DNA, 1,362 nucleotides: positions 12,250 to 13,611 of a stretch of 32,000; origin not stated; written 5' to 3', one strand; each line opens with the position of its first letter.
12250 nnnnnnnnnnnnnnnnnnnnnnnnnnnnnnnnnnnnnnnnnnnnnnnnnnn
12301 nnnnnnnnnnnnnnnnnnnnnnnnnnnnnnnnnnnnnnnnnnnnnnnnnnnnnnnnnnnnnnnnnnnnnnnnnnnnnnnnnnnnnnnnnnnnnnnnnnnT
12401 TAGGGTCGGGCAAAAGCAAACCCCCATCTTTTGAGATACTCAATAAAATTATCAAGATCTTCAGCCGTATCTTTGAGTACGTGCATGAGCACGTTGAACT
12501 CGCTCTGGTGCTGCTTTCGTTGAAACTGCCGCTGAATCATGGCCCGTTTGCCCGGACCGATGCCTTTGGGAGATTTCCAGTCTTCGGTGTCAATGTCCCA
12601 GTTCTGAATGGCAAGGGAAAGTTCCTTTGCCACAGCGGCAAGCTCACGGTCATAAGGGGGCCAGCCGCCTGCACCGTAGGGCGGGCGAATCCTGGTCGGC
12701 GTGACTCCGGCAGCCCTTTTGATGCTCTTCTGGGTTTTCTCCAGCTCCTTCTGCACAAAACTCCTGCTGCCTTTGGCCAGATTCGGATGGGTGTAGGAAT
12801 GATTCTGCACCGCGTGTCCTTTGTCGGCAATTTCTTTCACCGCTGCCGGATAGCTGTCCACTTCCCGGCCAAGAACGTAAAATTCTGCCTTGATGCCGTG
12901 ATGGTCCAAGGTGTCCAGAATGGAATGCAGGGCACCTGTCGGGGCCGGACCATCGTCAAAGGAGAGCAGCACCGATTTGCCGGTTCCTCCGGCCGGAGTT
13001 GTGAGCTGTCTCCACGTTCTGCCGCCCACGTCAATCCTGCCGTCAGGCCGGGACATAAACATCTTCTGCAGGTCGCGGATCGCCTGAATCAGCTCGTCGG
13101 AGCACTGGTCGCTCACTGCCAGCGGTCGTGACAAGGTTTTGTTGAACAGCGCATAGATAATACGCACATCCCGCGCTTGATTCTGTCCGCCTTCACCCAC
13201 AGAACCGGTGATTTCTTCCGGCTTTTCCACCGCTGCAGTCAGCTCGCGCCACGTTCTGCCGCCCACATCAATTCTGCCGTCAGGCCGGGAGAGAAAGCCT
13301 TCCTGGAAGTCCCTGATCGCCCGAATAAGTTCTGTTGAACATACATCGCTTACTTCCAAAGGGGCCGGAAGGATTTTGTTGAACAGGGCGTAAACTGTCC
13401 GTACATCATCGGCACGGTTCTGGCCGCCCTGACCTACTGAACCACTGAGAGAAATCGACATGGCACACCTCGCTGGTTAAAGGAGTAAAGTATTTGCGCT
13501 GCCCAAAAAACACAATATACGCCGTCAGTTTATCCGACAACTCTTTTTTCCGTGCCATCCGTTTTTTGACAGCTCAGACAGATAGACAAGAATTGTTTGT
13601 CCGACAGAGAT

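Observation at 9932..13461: Two paralogous enzymes share a duplicated N-terminal module but carry different C-terminal peptidoglycan-type enzymes, and both lack signal peptides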

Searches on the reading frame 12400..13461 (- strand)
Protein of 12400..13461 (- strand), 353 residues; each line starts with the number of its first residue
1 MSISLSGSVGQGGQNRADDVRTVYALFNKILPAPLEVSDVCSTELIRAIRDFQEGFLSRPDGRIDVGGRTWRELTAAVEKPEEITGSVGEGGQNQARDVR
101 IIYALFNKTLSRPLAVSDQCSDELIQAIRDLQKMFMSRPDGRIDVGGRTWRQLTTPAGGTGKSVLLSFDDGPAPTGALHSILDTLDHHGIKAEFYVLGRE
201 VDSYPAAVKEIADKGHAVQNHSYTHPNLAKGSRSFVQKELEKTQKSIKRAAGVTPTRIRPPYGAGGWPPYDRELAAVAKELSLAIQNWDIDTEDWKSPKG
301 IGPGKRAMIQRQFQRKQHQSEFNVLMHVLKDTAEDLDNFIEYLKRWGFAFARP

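Call 5: search_protein_families(library=pfam, proteins=[window:12400-13461:-], max_evalue=0.01)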
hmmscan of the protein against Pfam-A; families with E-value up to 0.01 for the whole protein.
window:12400-13461:- (353 aa): 4 families
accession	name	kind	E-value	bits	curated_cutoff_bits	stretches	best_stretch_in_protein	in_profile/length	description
PF01522.26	Polysacc_deac_1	-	5.6e-32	110.7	23.1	1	160-283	5-121/124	Polysaccharide deacetylase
PF14030.11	DUF4245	-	0.0021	18.5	30.1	0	115-159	96-135/165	Protein of unknown function (DUF4245)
PF17164.10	DUF5122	-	0.0044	17.7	27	0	139-152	2-15/36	Domain of unknown function (DUF5122) beta-propeller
PF01471.23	PG_binding_1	-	0.0051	17.4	23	0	18-65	3-50/57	Putative peptidoglycan binding domain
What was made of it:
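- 12400..13461 (-): Gene for the 353-aa leaderless protein: two PGB-type modules followed by a CE4 (NodB-type) deacetylase domain (residues ~160-353, DNA 12403-12984). Pfam Polysacc_deac_1 E=5.6e-32 (call 5).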

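Call 9: search_protein_families(library=ncbifam, proteins=[window:12400-13461:-], max_evalue=0.01)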
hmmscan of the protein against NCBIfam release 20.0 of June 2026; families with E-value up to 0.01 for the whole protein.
window:12400-13461:- (353 aa): 9 families
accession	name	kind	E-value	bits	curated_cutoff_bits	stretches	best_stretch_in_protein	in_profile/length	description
TIGR02764.1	spore_ybaN_pdaB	equivalog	1.4e-31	109.8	237.4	1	161-351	5-185/191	polysaccharide deacetylase family sporulation protein PdaB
NF045821.1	PgAcgDacpgdA1_Bac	equivalog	2.8e-29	101.9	400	1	163-297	89-217/282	peptidoglycan-N-acetylglucosamine deacetylase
NF045820.1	PgAcgDacpgdA_Strep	equivalog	2.2e-27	96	800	1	162-350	268-441/463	peptidoglycan-N-acetylglucosamine deacetylase PgdA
TIGR02873.1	spore_ylxY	hypoth_equivalog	1.9e-26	92.9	391.5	1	178-349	100-259/268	probable sporulation protein, polysaccharide deacetylase family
TIGR04243.1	nodulat_NodB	equivalog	8.5e-26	90.7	240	1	162-299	2-134/197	chitooligosaccharide deacetylase NodB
TIGR02884.1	spore_pdaA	equivalog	2e-25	89.8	298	1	161-351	36-218/224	delta-lactam-biosynthetic de-N-acetylase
NF045822.1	PgAcgDacpgdA2_Bac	equivalog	1.2e-22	80.6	400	1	159-350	67-255/274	peptidoglycan-N-acetylglucosamine deacetylase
TIGR03006.1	pepcterm_polyde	equivalog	1e-10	41.2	276.2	1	179-253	37-111/272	XrtA system polysaccharide deacetylase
NF050820.1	PolSacchBiosHfsH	equivalog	0.0015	18.3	400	1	164-265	36-143/249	oligosaccharide deacetylase HfsH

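Call 50: search_protein_families(library=phrogs, proteins=[window:12400-13461:-], max_evalue=0.01)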
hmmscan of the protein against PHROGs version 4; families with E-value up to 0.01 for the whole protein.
window:12400-13461:- (353 aa): 0 families

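Call 98: search_protein_families(library=padloc, proteins=[window:12400-13461:-], max_evalue=0.001)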
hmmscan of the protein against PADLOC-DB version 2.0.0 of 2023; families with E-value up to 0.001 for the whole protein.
window:12400-13461:- (353 aa): 0 families

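Call 102: search_solved_structures(query=window:12400-13461:-, max_evalue=1e-10, show_alignments=2)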
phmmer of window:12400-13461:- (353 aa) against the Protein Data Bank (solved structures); distinct sequences matched with E-value up to 1e-10: 27.
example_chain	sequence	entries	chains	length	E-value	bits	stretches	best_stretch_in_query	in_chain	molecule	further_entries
5o6y_A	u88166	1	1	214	1.3e-26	96.9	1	163-298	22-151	Peptidoglycan N-acetylglucosamine deacetylase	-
5o6y_B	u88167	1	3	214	1.9e-25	93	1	163-298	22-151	Peptidoglycan N-acetylglucosamine deacetylase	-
7y51_A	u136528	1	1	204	2e-25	92.9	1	159-351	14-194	Predicted xylanase/chitin deacetylase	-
4l1g_A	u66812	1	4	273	3.5e-25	92.2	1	163-298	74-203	Peptidoglycan N-acetylglucosamine deacetylase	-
7fbw_A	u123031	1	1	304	4.7e-25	91.7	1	158-350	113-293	Predicted xylanase/chitin deacetylase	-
5lfz_A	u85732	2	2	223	7.8e-24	87.7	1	159-297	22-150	ArCE4A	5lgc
2c1g_A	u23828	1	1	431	1.6e-23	86.7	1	162-351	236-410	PEPTIDOGLYCAN GLCNAC DEACETYLASE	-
2c1i_A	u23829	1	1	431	8.1e-23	84.4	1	162-351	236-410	PEPTIDOGLYCAN GLCNAC DEACETYLASE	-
6h8l_A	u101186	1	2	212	4.3e-22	82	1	162-348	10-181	Peptidoglycan-N-acetylmuramic acid deacetylase PdaC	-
6h8n_A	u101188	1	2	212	3e-21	79.2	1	162-348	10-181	Peptidoglycan-N-acetylmuramic acid deacetylase PdaC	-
6hm9_A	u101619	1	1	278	3.5e-20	75.7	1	163-349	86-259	Putative polysaccharide deacetylase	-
2cc0_A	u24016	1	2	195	8e-20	74.5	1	164-297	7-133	ACETYL-XYLAN ESTERASE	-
6hpa_A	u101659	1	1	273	6.4e-19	71.6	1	178-349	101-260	Putative polysaccharide deacetylase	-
1ny1_A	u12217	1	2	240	8e-19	71.2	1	161-350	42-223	Probable polysaccharide deacetylase pdaA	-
7bkf_A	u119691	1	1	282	9e-19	71.1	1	178-349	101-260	Putative polysaccharide deacetylase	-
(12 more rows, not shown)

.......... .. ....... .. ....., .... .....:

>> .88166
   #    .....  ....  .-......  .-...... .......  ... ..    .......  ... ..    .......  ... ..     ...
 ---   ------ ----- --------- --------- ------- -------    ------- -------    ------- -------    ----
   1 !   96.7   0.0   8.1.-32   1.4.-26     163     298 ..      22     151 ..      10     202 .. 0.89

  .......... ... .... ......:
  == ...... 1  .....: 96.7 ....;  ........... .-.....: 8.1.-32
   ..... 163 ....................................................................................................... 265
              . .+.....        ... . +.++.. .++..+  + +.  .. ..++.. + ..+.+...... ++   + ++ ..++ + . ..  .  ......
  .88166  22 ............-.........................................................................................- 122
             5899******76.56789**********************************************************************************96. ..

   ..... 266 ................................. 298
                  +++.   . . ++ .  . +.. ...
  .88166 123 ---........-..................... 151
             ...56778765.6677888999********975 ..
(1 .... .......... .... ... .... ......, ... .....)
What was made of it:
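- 12400..13461 (-): Closest PDB chains are peptidoglycan GlcNAc deacetylases, 5o6y E=1.3e-26 (call 102).
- On CE4 / NodB-homology peptidoglycan deacetylase: The best PDB chains are peptidoglycan GlcNAc deacetylases, E=1e-26 to 1e-23 (call 102).
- Checked: Its closest solved relatives are peptidoglycan GlcNAc deacetylases (call 102).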

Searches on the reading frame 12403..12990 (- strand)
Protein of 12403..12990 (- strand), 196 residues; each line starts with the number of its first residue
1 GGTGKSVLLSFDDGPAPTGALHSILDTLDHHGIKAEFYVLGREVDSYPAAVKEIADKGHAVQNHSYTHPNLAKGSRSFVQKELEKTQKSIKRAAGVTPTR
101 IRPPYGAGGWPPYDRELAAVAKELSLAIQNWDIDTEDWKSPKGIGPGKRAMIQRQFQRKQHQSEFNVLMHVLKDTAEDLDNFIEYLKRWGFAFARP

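Call 91: search_protein_representatives(protein=window:12403-12990:-)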
Query: 196 residues. Proteins with E-value up to 0.001 (for the whole library): 34910; up to 1e-10: 13239; up to 1e-30: 39. The best 150 are listed.
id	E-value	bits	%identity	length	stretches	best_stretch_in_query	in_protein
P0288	3.1e-104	363.4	82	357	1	1-196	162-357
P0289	2.7e-71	255.9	61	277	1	2-196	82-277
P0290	1.6e-66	240.2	56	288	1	2-196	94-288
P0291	3.8e-62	226.0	55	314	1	3-196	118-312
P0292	1.7e-60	220.6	54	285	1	2-196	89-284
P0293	1.3e-59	217.7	54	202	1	2-196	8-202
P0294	1.4e-58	214.4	35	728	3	7-139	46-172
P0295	2.8e-56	206.8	52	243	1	4-196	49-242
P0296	2.1e-54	200.7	52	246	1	2-196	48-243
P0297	5.9e-54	199.2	50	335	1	7-196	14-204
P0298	1.3e-52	194.8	55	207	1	6-196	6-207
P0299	5.6e-50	186.3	50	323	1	2-196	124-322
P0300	1.9e-48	181.3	52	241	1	6-196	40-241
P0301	3.1e-44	167.5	31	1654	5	5-142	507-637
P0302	3.2e-43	164.2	47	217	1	5-191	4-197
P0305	2.7e-42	161.2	48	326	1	5-194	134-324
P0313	3.0e-36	141.4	48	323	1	2-196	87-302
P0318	2.0e-34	135.5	39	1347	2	8-141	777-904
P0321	3.1e-33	131.6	43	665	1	6-196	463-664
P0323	4.3e-32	127.9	42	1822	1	5-192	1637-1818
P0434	3.1e-24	102.3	41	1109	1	2-189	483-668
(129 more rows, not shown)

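Call 96: search_protein_families(library=pfam, proteins=[P0323, P0318, P0434, P0321, P0305, P0291, P0299, P0290, P0313, P0297], max_evalue=0.001)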
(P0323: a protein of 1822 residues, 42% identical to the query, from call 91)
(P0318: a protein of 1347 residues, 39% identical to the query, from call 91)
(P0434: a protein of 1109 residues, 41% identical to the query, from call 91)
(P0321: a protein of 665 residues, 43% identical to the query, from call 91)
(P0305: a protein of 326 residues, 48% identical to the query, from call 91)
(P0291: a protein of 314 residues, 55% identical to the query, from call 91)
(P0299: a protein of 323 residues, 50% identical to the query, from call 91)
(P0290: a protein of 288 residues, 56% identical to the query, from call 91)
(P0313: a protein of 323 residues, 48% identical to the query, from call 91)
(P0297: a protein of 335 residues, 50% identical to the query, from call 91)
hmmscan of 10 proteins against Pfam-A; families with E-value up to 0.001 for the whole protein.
P0323 (1822 aa): 2 families
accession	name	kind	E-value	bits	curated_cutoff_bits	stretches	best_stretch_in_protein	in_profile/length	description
PF05593.20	RHS_repeat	-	1.1e-83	274.7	22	2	1020-1055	1-36/38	RHS Repeat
PF01522.26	Polysacc_deac_1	-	1.1e-28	100.1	23.1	1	1634-1756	4-123/124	Polysaccharide deacetylase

P0318 (1347 aa): 2 families
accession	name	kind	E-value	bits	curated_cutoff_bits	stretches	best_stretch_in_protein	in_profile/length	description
PF01522.26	Polysacc_deac_1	-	6.8e-64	213.8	23.1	2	772-888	5-120/124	Polysaccharide deacetylase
PF10096.14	DUF2334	-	0.0004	20.5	26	0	1109-1141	51-82/203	Uncharacterized protein conserved in bacteria (DUF2334)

P0434 (1109 aa): 8 families
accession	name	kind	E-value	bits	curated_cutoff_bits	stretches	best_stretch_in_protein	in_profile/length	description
PF01522.26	Polysacc_deac_1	-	1.8e-39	135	23.1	1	483-590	4-110/124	Polysaccharide deacetylase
PF00535.33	Glycos_transf_2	-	6.8e-32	111.2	23.3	1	758-896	1-141/168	Glycosyl transferase family 2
PF13641.12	Glyco_tranf_2_3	-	2.9e-30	106.4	27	1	755-976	1-230/230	Glycosyltransferase like family 2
PF13632.12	Glyco_trans_2_3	-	4.2e-25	89.2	27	1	836-1039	1-186/198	Glycosyl transferase family group 2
PF13506.12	Glyco_transf_21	-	1.4e-20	73.9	21.7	1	820-974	17-173/174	Glycosyl transferase family 21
PF03142.21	Chitin_synth_2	-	2.2e-15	56.7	27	1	827-918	195-288/527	Chitin synthase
PF10111.15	Glyco_tranf_2_2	-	1.8e-09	38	27.3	1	759-964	2-223/276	Glycosyltransferase like family 2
PF00704.34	Glyco_hydro_18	-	1.6e-07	31.8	29.6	1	103-386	4-309/317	Glycosyl hydrolases family 18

P0321 (665 aa): 2 families
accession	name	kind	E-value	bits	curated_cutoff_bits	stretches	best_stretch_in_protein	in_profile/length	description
PF01522.26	Polysacc_deac_1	-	7.1e-22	78.1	23.1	1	463-569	8-107/124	Polysaccharide deacetylase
PF13517.12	FG-GAP_3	-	0.00015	22.8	26.9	0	117-145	33-61/61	FG-GAP-like repeat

P0305 (326 aa): 1 family
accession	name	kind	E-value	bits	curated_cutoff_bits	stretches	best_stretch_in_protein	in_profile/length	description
PF01522.26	Polysacc_deac_1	-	2.1e-31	108.9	23.1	1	131-236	4-107/124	Polysaccharide deacetylase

P0291 (314 aa): 2 families
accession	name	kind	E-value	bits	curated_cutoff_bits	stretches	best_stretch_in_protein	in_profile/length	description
PF01522.26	Polysacc_deac_1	-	3.8e-30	104.8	23.1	1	116-222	3-107/124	Polysaccharide deacetylase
PF01471.23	PG_binding_1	-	7.7e-15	55.3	23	1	33-93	4-57/57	Putative peptidoglycan binding domain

P0299 (323 aa): 1 family
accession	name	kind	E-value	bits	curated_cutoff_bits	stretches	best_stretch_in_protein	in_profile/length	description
PF01522.26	Polysacc_deac_1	-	1.8e-25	89.8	23.1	1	126-251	6-123/124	Polysaccharide deacetylase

P0290 (288 aa): 1 family
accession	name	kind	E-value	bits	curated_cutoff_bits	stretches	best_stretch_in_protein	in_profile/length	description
PF01522.26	Polysacc_deac_1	-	2.9e-31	108.5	23.1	1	96-218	6-121/124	Polysaccharide deacetylase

P0313 (323 aa): 1 family
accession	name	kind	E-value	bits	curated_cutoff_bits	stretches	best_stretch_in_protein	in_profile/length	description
PF01522.26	Polysacc_deac_1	-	6.5e-25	87.9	23.1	1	90-216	7-120/124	Polysaccharide deacetylase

P0297 (335 aa): 1 family
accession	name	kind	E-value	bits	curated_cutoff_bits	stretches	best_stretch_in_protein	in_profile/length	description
PF01522.26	Polysacc_deac_1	-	4.5e-25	88.4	23.1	1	14-114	9-107/124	Polysaccharide deacetylase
